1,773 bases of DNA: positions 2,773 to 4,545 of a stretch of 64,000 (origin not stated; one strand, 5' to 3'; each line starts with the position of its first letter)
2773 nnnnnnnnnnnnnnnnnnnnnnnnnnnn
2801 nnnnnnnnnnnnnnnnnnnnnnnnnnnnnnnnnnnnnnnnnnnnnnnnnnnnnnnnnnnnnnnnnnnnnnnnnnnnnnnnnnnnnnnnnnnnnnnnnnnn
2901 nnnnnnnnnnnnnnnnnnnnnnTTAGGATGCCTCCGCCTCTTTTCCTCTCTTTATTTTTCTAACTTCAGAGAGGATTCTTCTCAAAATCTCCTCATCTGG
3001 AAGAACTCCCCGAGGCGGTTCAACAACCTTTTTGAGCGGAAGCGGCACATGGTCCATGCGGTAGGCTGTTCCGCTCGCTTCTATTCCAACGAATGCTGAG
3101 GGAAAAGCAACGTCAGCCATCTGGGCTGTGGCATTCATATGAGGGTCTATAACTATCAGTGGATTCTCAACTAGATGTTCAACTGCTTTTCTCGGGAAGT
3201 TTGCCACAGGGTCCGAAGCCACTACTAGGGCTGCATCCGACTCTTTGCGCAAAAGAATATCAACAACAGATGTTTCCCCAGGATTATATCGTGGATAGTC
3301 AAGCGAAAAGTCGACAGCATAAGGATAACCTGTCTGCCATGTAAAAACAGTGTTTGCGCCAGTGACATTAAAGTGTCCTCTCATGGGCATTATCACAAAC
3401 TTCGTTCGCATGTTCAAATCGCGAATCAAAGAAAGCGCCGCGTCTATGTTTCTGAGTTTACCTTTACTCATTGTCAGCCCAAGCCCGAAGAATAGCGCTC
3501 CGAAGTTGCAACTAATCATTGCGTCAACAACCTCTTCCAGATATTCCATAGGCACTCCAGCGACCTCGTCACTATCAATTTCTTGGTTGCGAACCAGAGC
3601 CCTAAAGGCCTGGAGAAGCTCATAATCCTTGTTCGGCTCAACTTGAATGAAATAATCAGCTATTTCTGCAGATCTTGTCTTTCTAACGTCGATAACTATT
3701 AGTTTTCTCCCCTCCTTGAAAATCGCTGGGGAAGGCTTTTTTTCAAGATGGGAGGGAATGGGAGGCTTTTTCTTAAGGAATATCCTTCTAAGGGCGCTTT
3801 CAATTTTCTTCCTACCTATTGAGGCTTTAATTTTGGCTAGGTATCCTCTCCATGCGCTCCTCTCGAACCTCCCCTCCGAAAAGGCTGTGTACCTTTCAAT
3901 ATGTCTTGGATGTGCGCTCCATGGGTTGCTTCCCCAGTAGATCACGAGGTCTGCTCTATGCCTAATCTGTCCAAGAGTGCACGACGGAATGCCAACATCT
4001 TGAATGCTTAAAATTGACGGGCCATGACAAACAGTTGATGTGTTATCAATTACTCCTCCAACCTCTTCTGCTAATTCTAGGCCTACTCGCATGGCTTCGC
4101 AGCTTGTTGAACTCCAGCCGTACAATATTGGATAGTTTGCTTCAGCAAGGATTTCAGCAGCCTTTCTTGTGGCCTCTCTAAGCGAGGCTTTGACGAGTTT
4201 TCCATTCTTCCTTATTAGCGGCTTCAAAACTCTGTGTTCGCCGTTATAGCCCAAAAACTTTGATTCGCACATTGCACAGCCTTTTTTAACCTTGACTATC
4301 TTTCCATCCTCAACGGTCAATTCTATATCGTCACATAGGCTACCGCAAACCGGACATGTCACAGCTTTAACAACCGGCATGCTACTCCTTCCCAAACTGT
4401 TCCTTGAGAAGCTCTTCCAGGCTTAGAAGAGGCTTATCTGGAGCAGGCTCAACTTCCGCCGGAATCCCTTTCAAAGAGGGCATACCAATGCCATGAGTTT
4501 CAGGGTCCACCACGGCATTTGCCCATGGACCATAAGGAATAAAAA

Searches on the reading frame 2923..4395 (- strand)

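Call 71: search_protein_families(library=pfam, proteins=[window:2923-4395:-], max_evalue=0.00001)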
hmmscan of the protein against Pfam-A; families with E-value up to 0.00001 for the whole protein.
window:2923-4395:- (490 aa): 1 family
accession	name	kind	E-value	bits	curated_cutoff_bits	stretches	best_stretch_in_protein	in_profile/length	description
PF00384.28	Molybdopterin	-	1.7e-15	57.4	24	2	228-475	136-351/353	Molybdopterin oxidoreductase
